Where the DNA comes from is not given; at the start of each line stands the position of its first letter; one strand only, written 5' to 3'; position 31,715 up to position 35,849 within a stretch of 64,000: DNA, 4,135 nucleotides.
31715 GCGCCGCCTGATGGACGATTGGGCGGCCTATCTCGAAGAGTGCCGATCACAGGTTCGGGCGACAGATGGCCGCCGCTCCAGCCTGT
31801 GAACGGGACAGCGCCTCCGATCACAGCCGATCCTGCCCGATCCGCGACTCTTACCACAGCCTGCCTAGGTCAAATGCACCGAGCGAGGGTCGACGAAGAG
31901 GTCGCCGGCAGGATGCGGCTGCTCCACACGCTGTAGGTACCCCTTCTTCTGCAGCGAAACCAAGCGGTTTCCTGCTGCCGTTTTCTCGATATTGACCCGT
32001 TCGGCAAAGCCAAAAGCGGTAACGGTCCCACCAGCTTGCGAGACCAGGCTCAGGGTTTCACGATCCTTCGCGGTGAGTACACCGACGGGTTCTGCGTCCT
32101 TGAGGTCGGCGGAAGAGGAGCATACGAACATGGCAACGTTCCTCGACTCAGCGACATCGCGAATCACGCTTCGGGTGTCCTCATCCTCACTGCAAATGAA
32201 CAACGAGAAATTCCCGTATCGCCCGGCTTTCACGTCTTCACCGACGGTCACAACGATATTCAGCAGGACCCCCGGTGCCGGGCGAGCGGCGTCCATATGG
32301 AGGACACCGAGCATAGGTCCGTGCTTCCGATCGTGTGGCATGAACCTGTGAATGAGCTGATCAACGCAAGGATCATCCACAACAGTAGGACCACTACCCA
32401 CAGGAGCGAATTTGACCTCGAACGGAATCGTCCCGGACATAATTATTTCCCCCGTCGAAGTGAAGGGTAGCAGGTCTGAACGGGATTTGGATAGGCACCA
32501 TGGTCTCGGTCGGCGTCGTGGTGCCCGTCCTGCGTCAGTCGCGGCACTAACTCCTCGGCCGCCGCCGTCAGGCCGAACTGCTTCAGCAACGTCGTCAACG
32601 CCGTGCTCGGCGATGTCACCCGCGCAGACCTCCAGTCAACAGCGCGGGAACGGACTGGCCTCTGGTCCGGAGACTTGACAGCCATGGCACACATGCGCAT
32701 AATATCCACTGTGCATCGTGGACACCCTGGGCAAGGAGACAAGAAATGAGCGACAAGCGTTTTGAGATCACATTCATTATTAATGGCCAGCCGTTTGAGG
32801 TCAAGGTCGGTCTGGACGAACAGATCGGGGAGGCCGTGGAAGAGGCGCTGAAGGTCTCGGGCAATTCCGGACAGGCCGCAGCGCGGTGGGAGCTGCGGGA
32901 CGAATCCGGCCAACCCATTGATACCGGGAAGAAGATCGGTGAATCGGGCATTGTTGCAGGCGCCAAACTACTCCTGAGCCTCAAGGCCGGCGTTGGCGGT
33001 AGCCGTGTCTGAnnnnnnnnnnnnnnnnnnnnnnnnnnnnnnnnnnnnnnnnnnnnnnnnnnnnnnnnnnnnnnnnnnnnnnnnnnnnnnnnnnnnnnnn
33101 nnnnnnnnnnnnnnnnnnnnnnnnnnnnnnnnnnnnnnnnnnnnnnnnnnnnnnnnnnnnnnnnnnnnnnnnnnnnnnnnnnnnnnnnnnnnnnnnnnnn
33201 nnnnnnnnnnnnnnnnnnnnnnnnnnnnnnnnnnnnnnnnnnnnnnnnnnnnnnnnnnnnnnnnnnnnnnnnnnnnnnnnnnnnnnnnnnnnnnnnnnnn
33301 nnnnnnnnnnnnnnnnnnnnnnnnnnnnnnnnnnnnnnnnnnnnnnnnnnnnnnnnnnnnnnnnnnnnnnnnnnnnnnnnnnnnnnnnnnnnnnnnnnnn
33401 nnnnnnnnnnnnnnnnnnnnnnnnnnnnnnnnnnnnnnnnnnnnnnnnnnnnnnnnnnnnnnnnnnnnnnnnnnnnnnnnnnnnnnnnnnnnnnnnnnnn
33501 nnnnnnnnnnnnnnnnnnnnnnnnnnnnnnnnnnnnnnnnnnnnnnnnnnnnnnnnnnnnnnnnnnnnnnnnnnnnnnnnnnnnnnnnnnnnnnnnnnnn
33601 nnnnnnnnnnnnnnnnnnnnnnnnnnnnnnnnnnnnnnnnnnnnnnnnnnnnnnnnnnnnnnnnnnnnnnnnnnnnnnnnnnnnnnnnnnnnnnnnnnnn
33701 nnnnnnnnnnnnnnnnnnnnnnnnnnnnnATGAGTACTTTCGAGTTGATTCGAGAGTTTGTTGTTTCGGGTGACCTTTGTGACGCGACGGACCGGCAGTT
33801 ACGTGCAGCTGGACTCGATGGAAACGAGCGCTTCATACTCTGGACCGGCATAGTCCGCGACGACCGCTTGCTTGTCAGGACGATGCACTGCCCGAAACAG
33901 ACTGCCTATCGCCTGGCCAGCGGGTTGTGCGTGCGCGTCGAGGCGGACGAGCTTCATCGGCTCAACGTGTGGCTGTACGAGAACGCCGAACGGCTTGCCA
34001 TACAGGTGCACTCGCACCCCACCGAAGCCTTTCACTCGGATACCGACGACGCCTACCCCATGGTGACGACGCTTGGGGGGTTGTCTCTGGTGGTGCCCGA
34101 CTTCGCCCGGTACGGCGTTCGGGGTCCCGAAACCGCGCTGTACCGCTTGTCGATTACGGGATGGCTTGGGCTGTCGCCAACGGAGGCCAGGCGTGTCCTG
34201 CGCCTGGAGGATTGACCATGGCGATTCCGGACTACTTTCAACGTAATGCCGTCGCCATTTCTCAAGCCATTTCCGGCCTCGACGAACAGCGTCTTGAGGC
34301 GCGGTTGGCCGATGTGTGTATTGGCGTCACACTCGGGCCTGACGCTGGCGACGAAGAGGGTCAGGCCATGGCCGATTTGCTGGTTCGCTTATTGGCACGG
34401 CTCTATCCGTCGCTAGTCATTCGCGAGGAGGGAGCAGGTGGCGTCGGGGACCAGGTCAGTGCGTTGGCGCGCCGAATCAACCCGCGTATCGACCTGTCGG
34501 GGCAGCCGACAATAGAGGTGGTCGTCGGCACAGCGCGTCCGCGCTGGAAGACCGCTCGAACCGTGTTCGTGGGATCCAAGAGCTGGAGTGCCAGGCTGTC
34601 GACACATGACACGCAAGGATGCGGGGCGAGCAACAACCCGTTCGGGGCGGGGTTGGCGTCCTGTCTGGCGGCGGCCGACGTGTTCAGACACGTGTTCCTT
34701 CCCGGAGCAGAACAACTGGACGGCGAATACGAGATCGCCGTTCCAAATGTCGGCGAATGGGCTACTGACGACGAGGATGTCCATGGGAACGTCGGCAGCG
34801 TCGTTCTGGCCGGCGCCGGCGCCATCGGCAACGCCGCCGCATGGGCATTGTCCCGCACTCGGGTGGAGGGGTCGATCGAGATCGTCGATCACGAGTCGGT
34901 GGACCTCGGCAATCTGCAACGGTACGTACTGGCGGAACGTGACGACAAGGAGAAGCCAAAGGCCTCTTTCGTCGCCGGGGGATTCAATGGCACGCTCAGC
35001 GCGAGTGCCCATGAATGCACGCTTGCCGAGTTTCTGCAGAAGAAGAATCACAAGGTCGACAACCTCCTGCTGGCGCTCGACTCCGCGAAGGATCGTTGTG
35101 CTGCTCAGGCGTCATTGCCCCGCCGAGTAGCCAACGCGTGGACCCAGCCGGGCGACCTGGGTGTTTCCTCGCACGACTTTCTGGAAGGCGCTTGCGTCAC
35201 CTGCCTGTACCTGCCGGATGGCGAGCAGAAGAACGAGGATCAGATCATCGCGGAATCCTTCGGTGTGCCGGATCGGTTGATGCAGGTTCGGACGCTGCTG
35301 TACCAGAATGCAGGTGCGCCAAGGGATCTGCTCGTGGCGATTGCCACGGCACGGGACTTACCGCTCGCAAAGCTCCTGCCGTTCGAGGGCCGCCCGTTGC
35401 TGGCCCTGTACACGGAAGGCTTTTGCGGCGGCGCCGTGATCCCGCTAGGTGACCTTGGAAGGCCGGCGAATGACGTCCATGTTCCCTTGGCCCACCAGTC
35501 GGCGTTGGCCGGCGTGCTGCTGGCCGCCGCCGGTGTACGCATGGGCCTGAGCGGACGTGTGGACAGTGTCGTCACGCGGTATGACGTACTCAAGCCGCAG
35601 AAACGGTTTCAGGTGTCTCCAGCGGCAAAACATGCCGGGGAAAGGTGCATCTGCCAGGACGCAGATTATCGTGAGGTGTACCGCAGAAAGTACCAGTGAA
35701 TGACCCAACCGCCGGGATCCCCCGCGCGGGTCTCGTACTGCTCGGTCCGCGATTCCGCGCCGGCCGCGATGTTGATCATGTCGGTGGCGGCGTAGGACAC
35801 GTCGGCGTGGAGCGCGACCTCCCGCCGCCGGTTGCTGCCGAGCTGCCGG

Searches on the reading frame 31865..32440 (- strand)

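Call 40: search_protein_families(library=pfam, proteins=[window:31865-32440:-], max_evalue=0.01)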
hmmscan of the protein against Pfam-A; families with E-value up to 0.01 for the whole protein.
window:31865-32440:- (191 aa): 1 family
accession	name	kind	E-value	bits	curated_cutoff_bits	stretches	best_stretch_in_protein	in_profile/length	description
PF12802.13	MarR_2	-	0.00043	20.8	27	1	129-176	10-57/61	MarR family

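Call 73: search_protein_families(library=padloc, proteins=[window:31865-32440:-], max_evalue=0.001)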
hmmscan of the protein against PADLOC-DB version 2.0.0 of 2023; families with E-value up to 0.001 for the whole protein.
window:31865-32440:- (191 aa): 0 families

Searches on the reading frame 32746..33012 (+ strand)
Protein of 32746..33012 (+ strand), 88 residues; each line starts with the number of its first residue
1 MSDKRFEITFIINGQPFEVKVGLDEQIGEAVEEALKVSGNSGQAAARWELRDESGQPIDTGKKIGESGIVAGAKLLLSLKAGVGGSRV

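Call 9: search_protein_families(library=pfam, proteins=[window:32746-33012:+], max_evalue=0.1)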
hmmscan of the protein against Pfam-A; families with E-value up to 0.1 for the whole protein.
window:32746-33012:+ (88 aa): 3 families
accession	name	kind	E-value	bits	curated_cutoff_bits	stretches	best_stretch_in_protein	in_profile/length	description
PF10790.15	DUF2604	-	6.7e-22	78.2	25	1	3-85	3-85/85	Protein of Unknown function (DUF2604)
PF08817.16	YukD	-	0.00016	22.8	27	1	7-77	3-76/76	WXG100 protein secretion system (Wss), protein YukD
PF11470.14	TUG-UBL1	-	0.027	15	23.3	1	13-77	4-65/65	TUG ubiquitin-like domain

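Call 10: search_protein_families(library=padloc, proteins=[window:32746-33012:+], max_evalue=0.1)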
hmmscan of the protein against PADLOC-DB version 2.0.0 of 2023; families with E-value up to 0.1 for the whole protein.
window:32746-33012:+ (88 aa): 0 families

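Call 11: search_protein_families(library=ncbifam, proteins=[window:32746-33012:+], max_evalue=0.1)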
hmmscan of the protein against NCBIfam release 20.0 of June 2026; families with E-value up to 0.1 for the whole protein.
window:32746-33012:+ (88 aa): 1 family
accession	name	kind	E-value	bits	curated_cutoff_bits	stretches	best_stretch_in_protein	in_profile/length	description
TIGR03920.1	T7SS_EccD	equivalog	0.041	12.7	94.95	1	35-78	35-78/455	type VII secretion integral membrane protein EccD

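Call 45: search_solved_structures(query=window:32746-33012:+, max_evalue=0.01, show_alignments=1)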
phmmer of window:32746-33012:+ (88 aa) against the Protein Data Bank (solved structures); distinct sequences matched with E-value up to 0.01: 4.
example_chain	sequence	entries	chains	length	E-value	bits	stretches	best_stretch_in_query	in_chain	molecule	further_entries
8tyx_A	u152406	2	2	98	1.2e-12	51.2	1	5-85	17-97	Ubl(BilA)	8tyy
8tyz_B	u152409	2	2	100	1.2e-12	51.2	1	5-85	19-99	Ubl(BilA)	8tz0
8u38_A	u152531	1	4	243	3.4e-09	40.2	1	8-85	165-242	Methylobacterium brachiatum Ubl-BilA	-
9d5b_A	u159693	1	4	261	4.1e-09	40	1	8-85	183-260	Multi-ubiquitin domain-containing protein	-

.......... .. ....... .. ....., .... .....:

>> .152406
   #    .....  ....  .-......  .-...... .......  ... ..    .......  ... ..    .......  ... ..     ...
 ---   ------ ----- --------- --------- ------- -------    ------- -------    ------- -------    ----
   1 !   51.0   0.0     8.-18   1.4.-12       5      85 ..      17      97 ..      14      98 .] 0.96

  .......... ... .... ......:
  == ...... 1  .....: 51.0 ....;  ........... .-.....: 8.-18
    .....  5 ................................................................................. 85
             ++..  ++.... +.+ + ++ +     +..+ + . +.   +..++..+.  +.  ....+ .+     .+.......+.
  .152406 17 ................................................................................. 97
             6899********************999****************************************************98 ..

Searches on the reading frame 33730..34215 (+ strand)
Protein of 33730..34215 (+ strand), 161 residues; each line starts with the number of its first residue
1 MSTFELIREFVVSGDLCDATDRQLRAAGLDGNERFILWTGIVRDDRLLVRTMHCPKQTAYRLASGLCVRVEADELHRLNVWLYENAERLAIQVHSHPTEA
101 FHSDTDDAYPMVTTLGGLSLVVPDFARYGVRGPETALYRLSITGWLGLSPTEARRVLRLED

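Call 9: search_protein_families(library=pfam, proteins=[window:33730-34215:+], max_evalue=0.1)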
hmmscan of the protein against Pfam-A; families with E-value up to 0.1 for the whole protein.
window:33730-34215:+ (161 aa): 1 family
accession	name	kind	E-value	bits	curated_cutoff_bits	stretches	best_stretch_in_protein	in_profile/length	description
PF14464.11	Prok-JAB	-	0.0048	17.2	25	1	57-109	45-89/114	Prokaryotic homologs of the JAB domain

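Call 10: search_protein_families(library=padloc, proteins=[window:33730-34215:+], max_evalue=0.1)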
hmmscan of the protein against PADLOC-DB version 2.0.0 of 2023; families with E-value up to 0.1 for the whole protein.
window:33730-34215:+ (161 aa): 1 family
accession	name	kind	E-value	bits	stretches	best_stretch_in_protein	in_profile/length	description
PDLC03846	BilC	-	2.8e-12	44.5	1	67-159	71-164/168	-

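Call 11: search_protein_families(library=ncbifam, proteins=[window:33730-34215:+], max_evalue=0.1)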
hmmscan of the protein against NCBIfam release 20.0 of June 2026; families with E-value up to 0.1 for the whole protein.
window:33730-34215:+ (161 aa): 1 family
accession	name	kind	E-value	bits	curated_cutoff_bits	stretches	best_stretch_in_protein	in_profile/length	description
TIGR03735.1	PRTRC_A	hypoth_equivalog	0.027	14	101.8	1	57-108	105-156/192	PRTRC system protein A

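Call 46: search_solved_structures(query=window:33730-34215:+, max_evalue=0.01, show_alignments=1)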
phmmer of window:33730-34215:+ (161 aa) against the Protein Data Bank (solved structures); distinct sequences matched with E-value up to 0.01: 1.
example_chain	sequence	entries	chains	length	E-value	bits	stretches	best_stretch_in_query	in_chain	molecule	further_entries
8tyx_B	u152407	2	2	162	4.9e-33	117.3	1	3-145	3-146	DUB(BilC) E33A Mutant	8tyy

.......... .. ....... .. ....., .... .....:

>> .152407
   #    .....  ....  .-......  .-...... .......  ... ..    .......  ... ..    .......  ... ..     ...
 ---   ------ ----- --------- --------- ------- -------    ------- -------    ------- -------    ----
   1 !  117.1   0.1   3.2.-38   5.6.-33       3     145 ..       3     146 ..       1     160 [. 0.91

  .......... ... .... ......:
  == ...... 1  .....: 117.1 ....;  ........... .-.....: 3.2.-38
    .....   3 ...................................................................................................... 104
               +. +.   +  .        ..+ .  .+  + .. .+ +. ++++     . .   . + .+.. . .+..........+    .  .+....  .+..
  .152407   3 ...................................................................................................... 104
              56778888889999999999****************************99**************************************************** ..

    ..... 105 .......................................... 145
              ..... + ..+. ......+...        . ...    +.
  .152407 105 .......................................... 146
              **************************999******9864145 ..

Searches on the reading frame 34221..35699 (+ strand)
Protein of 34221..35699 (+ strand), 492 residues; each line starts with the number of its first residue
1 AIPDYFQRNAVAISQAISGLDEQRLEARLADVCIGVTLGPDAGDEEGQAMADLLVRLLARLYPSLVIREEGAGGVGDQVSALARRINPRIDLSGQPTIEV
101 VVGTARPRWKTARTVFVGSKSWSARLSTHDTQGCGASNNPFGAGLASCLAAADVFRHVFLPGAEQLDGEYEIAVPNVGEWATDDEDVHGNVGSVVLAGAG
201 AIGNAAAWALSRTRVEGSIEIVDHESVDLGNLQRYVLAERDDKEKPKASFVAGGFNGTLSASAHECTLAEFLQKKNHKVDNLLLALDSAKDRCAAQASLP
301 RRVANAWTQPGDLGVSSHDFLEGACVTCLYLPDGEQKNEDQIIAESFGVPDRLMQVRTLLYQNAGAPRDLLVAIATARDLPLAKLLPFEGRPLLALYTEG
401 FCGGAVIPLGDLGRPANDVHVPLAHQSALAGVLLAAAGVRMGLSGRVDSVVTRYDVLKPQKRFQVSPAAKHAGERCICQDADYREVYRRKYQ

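Call 9: search_protein_families(library=pfam, proteins=[window:34221-35699:+], max_evalue=0.1)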
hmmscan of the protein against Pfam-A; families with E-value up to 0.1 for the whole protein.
window:34221-35699:+ (492 aa): 4 families
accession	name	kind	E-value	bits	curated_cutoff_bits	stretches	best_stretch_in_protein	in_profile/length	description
PF14459.11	Prok-E2_C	-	2.1e-25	89.8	25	1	45-159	10-128/129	Prokaryotic E2 family C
PF00899.27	ThiF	-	5.3e-11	42.6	28.1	1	193-253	22-81/238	ThiF family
PF14463.11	E1-N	-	0.0016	19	27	1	80-155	50-125/151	E1 N-terminal domain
PF13450.12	NAD_binding_8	-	0.04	14.6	21.9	0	198-227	3-30/68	NAD(P)-binding Rossmann-like domain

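Call 10: search_protein_families(library=padloc, proteins=[window:34221-35699:+], max_evalue=0.1)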
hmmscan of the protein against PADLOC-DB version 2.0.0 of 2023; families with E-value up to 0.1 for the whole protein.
window:34221-35699:+ (492 aa): 16 families
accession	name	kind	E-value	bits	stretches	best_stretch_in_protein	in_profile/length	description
PDLC03847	BilD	-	1.4e-11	41.8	1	74-296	89-318/453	-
PDLC00848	E1-E2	-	2.1e-07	27.6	1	193-276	376-457/607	E1-E2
PDLC00839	E1-E2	-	2.2e-07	27.5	1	193-280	372-460/602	E1-E2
PDLC00829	E1-E2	-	3.8e-06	24.3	1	193-241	173-220/426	E1-E2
PDLC00836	E1-E2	-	1.6e-05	21.7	1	193-241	343-390/602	E1-E2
PDLC00835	E1-E2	-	1.8e-05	21.3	1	193-274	375-453/778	E1-E2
PDLC00828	E1-E2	-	0.00026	18.4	1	193-304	177-283/431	E1-E2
PDLC00847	E1-E2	-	0.0003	17.3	1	193-239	288-333/523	E1-E2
PDLC00837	E1-E2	-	0.00038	17.3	1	193-238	327-371/593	E1-E2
PDLC00856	E1-E2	-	0.00045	16.8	1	194-257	325-386/573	E1-E2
PDLC00844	E1-E2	-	0.00081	16.1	1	193-248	278-331/489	E1-E2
PDLC00843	E1-E2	-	0.0014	15.3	1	193-239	320-365/575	E1-E2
PDLC00851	E1-E2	-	0.003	14.5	1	192-254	241-301/491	E1-E2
PDLC00832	E1-E2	-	0.0047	13.2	1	193-249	340-394/588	E1-E2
PDLC00840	E1-E2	-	0.011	12.8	1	193-238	215-259/458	E1-E2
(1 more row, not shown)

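Call 11: search_protein_families(library=ncbifam, proteins=[window:34221-35699:+], max_evalue=0.1)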
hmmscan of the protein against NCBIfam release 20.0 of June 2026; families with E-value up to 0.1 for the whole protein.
window:34221-35699:+ (492 aa): 15 families
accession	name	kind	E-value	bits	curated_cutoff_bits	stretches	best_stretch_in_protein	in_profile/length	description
TIGR02356.1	adenyl_thiF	equivalog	2.1e-08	33.8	275.25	1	193-330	23-166/203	thiazole biosynthesis adenylyltransferase ThiF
NF006444.0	PRK08762.1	equivalog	4.5e-07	28.8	449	1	193-249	149-204/387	molybdopterin-synthase adenylyltransferase MoeB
NF009123.0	PRK12475.1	subfamily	7.1e-07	28.8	510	1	193-249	26-83/338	MoeB/ThiF family adenylyltransferase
NF004281.0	PRK05690.1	subfamily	4.8e-06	26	266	1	193-249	34-89/250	molybdopterin-synthase adenylyltransferase MoeB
NF006395.0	PRK08644.1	equivalog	9e-06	25.5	159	1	193-235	32-73/215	sulfur carrier protein ThiS adenylyltransferase ThiF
NF058523.1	6A-MBL_cap2_3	equivalog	1.2e-05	24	320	1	192-281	299-387/665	anti-phage 6A-MBL system cap2_3 protein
NF004111.0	PRK05600.1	equivalog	6.5e-05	22.2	437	1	191-252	41-101/371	ThiF family adenylyltransferase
NF047750.1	SAMPActivE1UbaA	equivalog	0.00011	21.6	450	1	192-263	33-106/270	SAMP-activating enzyme E1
TIGR02355.1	moeB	equivalog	0.00012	21.6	376.55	1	192-248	25-80/240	molybdopterin-synthase adenylyltransferase MoeB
TIGR02354.1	thiF_fam2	equivalog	0.00024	21.1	152.2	1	192-235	22-64/200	thiamine biosynthesis protein ThiF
NF005902.0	PRK07878.1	equivalog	0.00041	19.4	647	1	193-250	44-100/392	adenylyltransferase/sulfurtransferase MoeZ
NF006077.0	PRK08223.1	equivalog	0.00065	18.8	266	1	177-251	15-87/296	hypothetical protein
NF011696.0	PRK15116.1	equivalog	0.0027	17.4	304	1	194-255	33-93/268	tRNA cyclic N6-threonylcarbamoyladenosine(37) synthase TcdA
NF006204.0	PRK08328.1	equivalog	0.021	14.5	339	1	193-268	29-107/231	hypothetical protein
NF005646.0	PRK07411.1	equivalog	0.077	12.1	633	0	191-247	38-93/390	molybdopterin-synthase adenylyltransferase MoeB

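Call 44: search_solved_structures(query=window:34221-35699:+, max_evalue=0.001, show_alignments=1)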
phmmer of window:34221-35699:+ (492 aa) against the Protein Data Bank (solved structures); distinct sequences matched with E-value up to 0.001: 1.
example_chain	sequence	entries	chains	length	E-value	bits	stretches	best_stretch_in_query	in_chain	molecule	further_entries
8tyz_A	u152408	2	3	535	2.6e-97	329.6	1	2-491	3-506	E1(BilD)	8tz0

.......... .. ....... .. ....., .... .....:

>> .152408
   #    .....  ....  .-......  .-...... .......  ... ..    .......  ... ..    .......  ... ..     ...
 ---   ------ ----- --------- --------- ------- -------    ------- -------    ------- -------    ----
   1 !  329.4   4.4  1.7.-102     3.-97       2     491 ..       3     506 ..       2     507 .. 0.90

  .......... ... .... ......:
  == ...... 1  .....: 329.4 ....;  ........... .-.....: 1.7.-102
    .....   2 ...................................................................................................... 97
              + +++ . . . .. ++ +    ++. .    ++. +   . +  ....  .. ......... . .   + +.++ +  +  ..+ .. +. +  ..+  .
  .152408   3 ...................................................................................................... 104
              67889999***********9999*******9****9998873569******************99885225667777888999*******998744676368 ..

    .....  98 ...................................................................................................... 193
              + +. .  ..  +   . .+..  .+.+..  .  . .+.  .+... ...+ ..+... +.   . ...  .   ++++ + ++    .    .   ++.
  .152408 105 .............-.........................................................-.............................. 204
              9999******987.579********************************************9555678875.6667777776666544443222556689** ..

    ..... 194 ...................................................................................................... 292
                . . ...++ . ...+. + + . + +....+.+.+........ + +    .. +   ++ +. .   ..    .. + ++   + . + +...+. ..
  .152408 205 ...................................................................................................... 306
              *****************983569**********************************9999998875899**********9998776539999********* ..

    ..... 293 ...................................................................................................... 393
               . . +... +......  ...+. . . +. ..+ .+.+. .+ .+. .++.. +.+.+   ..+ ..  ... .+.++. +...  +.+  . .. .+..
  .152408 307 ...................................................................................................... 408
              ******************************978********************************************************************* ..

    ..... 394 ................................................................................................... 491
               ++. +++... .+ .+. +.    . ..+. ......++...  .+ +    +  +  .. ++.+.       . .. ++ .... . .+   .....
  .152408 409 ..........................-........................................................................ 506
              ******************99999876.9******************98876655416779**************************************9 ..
